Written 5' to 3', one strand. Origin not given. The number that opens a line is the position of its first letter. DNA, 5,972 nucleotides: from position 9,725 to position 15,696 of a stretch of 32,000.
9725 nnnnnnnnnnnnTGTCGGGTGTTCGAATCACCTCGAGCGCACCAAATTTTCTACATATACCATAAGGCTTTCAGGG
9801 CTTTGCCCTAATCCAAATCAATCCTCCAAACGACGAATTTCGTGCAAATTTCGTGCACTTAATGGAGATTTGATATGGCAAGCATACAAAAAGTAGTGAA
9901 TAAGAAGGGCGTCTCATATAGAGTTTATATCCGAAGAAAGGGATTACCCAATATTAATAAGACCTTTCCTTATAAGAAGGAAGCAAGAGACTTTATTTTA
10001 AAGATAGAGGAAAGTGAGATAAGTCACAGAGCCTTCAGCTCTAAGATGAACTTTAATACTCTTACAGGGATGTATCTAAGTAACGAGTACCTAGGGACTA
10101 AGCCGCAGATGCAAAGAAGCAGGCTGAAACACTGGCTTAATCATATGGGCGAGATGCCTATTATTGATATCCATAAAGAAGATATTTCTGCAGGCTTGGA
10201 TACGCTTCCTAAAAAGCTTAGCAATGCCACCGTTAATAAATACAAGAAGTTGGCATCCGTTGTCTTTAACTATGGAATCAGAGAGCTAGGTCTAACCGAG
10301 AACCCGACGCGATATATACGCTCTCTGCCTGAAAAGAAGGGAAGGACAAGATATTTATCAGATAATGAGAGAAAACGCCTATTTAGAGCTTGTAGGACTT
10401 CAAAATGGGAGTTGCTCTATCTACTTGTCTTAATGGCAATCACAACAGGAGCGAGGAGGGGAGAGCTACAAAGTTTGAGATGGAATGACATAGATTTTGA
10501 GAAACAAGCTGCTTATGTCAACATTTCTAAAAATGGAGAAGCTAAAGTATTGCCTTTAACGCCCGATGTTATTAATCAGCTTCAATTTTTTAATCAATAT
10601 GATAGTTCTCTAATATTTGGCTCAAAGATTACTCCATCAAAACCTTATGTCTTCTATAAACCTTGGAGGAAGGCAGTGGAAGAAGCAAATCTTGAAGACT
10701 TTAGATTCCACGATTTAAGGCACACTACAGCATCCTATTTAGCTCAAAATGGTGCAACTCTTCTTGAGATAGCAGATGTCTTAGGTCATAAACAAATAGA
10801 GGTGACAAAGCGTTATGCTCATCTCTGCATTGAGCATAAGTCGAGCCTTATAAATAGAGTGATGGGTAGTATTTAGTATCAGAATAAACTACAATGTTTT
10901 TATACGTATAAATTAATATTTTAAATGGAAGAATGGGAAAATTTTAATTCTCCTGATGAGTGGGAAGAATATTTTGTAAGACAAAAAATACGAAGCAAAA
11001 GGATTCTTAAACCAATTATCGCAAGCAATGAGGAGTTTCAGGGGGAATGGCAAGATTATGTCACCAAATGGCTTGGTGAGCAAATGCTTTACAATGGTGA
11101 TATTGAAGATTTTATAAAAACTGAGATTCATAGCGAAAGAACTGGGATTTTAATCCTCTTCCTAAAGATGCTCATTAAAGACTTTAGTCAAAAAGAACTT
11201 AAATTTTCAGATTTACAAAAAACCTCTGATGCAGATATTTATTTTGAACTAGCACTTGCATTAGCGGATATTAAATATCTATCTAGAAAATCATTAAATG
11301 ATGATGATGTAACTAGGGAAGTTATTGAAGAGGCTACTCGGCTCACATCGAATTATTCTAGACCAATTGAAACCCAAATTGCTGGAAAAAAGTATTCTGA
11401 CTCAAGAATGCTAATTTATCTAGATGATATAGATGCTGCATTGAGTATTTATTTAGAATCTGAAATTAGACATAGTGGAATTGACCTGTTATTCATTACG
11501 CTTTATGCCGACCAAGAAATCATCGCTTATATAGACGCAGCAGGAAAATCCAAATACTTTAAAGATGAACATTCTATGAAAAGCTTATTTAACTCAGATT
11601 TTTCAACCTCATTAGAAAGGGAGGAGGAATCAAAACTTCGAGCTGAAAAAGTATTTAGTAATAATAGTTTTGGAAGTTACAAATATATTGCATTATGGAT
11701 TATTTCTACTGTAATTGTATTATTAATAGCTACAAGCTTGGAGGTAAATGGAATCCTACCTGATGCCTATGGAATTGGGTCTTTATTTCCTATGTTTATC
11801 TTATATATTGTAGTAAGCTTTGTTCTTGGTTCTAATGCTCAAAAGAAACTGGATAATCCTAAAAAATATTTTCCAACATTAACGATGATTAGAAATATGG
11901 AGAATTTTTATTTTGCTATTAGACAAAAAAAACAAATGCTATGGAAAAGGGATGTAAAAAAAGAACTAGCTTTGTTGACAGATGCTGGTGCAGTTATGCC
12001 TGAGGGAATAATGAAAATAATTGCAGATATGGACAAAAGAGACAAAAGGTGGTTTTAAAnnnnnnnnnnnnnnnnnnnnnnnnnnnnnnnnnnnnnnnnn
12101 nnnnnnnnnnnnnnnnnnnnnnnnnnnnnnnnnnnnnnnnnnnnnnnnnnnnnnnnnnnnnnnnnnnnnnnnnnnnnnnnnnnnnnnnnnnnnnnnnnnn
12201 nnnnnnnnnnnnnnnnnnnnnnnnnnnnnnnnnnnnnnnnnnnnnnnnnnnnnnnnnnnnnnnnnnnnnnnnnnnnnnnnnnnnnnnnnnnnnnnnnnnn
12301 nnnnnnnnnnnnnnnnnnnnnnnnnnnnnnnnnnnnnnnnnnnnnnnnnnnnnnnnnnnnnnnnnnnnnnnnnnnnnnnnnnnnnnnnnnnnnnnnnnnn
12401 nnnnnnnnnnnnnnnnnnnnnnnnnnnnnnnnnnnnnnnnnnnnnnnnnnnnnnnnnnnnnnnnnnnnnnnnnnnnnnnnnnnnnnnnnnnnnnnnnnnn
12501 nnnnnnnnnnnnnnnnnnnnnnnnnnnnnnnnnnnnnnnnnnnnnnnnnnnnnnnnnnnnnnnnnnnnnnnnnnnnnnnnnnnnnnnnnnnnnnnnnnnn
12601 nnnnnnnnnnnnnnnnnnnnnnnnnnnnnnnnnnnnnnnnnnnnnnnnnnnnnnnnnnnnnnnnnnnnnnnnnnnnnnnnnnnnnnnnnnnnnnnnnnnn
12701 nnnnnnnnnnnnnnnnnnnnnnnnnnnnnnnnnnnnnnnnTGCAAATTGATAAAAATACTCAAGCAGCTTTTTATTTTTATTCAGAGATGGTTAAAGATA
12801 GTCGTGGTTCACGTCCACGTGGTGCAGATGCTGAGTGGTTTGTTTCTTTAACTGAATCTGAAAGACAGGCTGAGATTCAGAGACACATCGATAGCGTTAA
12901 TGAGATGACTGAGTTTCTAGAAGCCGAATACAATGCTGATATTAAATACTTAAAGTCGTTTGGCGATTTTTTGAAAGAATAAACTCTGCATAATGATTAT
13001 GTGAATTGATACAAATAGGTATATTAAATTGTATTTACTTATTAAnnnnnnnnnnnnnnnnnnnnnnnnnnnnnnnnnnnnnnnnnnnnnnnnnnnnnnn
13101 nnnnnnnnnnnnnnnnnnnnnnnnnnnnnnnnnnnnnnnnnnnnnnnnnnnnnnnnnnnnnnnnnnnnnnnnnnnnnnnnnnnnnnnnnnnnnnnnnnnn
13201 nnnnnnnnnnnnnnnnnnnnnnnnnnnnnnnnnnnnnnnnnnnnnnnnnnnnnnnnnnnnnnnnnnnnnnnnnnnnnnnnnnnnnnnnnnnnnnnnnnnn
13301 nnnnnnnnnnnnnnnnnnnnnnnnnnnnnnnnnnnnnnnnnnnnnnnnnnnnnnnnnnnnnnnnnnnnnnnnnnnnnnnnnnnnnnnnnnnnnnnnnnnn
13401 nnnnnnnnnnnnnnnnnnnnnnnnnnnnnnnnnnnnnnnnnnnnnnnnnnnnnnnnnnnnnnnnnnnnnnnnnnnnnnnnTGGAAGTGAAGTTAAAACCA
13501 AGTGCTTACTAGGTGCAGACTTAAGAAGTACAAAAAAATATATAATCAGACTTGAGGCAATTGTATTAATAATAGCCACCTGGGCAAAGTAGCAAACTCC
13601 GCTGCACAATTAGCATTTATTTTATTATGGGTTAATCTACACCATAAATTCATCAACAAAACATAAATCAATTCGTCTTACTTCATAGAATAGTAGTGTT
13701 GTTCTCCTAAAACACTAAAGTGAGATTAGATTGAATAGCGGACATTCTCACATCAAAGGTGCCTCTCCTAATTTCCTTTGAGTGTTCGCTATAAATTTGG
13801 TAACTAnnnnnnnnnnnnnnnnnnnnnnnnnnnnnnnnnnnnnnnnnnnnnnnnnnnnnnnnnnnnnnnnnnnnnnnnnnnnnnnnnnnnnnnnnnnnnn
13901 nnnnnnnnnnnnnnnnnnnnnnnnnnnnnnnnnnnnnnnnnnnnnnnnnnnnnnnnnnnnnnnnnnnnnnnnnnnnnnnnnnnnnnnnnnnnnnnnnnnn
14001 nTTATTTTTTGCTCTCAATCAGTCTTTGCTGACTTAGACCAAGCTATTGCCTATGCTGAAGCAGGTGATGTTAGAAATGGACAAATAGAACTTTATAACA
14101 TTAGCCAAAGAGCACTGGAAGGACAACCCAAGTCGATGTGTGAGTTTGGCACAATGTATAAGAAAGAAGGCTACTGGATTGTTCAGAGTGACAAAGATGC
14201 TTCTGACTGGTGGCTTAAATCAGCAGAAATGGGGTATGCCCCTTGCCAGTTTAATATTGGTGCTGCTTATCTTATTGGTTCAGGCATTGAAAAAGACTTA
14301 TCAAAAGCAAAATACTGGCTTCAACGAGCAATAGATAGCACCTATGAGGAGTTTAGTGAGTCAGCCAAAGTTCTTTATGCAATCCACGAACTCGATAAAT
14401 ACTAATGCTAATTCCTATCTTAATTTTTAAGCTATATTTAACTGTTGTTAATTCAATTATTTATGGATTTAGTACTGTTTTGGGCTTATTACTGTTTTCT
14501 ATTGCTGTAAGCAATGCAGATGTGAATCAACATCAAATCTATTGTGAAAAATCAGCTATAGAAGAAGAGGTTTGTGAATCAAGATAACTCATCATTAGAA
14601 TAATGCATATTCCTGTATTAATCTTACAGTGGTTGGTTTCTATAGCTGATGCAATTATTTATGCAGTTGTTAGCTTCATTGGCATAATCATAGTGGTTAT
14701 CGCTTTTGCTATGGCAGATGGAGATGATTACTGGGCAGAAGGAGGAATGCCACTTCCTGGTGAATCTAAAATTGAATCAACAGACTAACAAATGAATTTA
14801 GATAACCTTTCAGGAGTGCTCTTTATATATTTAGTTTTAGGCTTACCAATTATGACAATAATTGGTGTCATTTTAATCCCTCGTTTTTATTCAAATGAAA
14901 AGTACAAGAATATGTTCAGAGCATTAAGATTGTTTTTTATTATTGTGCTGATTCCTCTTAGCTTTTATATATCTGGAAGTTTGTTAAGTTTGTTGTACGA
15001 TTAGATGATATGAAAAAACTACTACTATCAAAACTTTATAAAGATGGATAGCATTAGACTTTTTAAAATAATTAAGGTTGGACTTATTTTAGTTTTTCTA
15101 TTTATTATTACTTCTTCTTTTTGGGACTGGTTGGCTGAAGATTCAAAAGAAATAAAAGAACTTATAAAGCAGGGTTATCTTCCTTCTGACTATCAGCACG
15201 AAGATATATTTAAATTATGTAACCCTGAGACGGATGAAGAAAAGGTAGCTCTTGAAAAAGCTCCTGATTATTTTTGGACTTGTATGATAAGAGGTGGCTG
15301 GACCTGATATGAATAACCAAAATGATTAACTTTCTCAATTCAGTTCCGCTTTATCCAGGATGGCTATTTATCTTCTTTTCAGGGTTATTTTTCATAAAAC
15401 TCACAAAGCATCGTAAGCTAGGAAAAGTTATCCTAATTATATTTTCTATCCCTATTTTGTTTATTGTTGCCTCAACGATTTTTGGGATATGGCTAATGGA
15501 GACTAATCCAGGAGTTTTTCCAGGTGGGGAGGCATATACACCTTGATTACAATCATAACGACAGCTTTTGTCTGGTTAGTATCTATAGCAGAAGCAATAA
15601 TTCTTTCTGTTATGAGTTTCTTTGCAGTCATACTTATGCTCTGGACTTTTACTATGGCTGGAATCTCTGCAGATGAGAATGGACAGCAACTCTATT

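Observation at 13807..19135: Dense co-directional array of 17 small ORFs for secreted, lipoprotein, Sel1 and mini-membrane proteins: candidate undescribed immunity or envelope gene bank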

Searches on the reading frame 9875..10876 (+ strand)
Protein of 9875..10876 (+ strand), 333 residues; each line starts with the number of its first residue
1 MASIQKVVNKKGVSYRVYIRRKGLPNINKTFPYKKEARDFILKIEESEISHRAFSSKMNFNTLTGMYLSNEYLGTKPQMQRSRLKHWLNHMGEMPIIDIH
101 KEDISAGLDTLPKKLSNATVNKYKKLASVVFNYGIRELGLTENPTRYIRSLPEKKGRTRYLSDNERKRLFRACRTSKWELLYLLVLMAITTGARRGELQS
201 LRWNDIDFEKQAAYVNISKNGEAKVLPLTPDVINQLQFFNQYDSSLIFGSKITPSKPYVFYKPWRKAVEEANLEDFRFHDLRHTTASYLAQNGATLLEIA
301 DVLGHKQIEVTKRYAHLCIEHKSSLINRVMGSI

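Call 7: search_protein_families(library=pfam, proteins=[window:9875-10876:+], max_evalue=0.01)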
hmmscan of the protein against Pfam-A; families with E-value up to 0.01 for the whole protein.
window:9875-10876:+ (333 aa): 2 families
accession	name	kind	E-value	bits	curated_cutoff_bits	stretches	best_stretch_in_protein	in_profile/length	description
PF00589.27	Phage_integrase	-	1.3e-30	106.8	27.1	1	160-317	2-168/172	Phage integrase family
PF22022.2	Phage_int_M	-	3.4e-05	24.4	27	1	81-149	25-94/96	Phage integrase central domain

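Call 111: search_protein_families(library=phrogs, proteins=[window:9875-10876:+], max_evalue=0.05)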
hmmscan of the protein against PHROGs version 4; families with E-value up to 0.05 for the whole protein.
window:9875-10876:+ (333 aa): 9 families
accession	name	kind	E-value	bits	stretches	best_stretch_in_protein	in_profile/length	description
phrog_1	-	integration and excision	2.2e-60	206.6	1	8-327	117-445/611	integrase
phrog_216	-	integration and excision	1.9e-38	133.2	1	120-317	15-224/301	integrase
phrog_35951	-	unknown function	2.9e-14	54.3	1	262-323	7-68/97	-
phrog_7244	-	integration and excision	1.2e-11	45.4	1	82-229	101-244/263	integrase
phrog_7685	-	integration and excision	5.8e-10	40.1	1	218-326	124-232/240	integrase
phrog_7269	-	integration and excision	5.5e-06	27.2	1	263-320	16-72/89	integrase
phrog_37709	-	unknown function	1.4e-05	26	1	116-216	17-112/116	-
phrog_25190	-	integration and excision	2.3e-05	25.7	1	271-315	42-87/109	integrase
phrog_24633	-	unknown function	0.006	16.7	1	269-315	211-257/367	-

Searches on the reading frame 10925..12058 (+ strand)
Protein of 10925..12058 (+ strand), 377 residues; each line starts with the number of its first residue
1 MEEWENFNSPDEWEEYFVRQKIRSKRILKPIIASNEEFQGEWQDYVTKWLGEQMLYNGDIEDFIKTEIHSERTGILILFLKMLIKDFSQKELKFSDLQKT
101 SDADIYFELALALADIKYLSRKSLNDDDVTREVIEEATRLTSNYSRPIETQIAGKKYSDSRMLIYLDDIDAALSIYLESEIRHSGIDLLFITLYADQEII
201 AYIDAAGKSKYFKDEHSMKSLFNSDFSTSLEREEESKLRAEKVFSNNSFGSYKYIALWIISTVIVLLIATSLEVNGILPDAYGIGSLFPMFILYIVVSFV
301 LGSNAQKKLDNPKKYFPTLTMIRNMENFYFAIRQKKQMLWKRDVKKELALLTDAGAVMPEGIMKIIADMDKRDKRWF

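Call 7: search_protein_families(library=pfam, proteins=[window:10925-12058:+], max_evalue=0.01)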
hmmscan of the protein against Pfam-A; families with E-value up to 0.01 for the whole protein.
window:10925-12058:+ (377 aa): 0 families

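Call 13: search_protein_families(library=phrogs, proteins=[window:10925-12058:+], max_evalue=0.01)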
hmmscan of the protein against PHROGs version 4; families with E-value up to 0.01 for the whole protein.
window:10925-12058:+ (377 aa): 0 families

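Call 34: search_protein_families(library=padloc, proteins=[window:10925-12058:+], max_evalue=0.1)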
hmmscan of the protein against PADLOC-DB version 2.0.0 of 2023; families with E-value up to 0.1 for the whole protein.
window:10925-12058:+ (377 aa): 0 families

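Call 100: search_solved_structures(query=window:10925-12058:+, max_evalue=1)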
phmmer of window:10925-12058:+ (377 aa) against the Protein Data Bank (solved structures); distinct sequences matched with E-value up to 1: 4.
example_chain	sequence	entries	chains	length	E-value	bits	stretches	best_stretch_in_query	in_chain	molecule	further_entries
8wnh_A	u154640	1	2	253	0.81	12.3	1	123-257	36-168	Epoxide hydrolase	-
4nez_A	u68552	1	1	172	0.81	12.3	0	127-182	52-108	Engineered protein OR276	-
8wbn_A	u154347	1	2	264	0.92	12.1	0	124-261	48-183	Epoxide hydrolase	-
8wbm_A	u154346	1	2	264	0.92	12.1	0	124-261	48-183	Epoxide hydrolase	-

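Call 101: search_dna_similar(query=window:10925-12058:+, collection=plasmids, mode=protein, max_rows=8, max_evalue=0.001)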
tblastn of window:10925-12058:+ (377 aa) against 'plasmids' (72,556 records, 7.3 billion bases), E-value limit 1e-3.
No match.

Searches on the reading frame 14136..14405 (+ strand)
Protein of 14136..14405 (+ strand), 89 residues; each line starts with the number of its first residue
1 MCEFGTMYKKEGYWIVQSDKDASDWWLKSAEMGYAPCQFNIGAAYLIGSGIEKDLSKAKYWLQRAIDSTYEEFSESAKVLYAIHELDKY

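Call 8: search_protein_families(library=pfam, proteins=[window:14136-14405:+], max_evalue=1)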
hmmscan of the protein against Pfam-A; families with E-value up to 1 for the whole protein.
window:14136-14405:+ (89 aa): 2 families
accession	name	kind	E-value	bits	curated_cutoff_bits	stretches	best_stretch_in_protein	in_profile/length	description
PF08238.18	Sel1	-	9.5e-10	39.1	30.7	1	36-67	2-33/36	Sel1 repeat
PF21023.2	DENR_N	-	0.13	12.3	25.3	0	2-20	14-32/37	DENR, N-terminal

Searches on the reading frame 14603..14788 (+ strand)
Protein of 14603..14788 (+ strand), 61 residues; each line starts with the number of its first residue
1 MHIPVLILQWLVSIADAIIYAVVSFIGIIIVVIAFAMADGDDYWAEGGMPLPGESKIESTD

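Call 8: search_protein_families(library=pfam, proteins=[window:14603-14788:+], max_evalue=1)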
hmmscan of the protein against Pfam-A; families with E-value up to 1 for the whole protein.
window:14603-14788:+ (61 aa): 1 family
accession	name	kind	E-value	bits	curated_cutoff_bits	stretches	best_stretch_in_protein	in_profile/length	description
PF07298.16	NnrU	-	0.0041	17.2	24.7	1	18-46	36-65/188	NnrU protein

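Call 110: search_protein_families(library=phrogs, proteins=[window:14603-14788:+], max_evalue=0.05)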
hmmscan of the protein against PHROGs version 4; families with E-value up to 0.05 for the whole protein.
window:14603-14788:+ (61 aa): 0 families

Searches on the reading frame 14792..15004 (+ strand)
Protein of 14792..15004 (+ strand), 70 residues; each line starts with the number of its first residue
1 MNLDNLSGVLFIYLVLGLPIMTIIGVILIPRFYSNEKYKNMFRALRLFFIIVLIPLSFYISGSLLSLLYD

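Call 8: search_protein_families(library=pfam, proteins=[window:14792-15004:+], max_evalue=1)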
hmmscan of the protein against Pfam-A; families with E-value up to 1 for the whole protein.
window:14792-15004:+ (70 aa): 2 families
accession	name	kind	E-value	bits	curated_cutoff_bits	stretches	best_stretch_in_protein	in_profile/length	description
PF17280.7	DUF5345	-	0.074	13.7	27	1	34-62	30-58/77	Family of unknown function (DUF5345)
PF06836.17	DUF1240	-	0.089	13.9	24.3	1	20-66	24-70/95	Protein of unknown function (DUF1240)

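Call 110: search_protein_families(library=phrogs, proteins=[window:14792-15004:+], max_evalue=0.05)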
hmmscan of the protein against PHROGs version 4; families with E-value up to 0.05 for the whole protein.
window:14792-15004:+ (70 aa): 0 families

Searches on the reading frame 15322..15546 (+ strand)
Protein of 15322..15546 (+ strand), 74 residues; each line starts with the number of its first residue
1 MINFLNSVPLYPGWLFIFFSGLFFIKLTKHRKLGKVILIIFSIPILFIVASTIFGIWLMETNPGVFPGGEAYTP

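Call 8: search_protein_families(library=pfam, proteins=[window:15322-15546:+], max_evalue=1)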
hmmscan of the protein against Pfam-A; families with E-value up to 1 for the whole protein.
window:15322-15546:+ (74 aa): 2 families
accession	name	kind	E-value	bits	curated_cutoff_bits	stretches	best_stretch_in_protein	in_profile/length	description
PF09843.14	DUF2070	-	0.073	11.8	30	1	13-54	107-148/561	Predicted membrane protein (DUF2070)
PF23906.1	DUF7248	-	0.37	11.3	27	1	31-59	7-35/58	Family of unknown function (DUF7248)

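Call 110: search_protein_families(library=phrogs, proteins=[window:15322-15546:+], max_evalue=0.05)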
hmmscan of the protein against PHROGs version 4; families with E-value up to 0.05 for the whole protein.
window:15322-15546:+ (74 aa): 1 family
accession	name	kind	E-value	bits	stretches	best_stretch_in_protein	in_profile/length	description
phrog_28140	-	unknown function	0.005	18.1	1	17-59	28-69/80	-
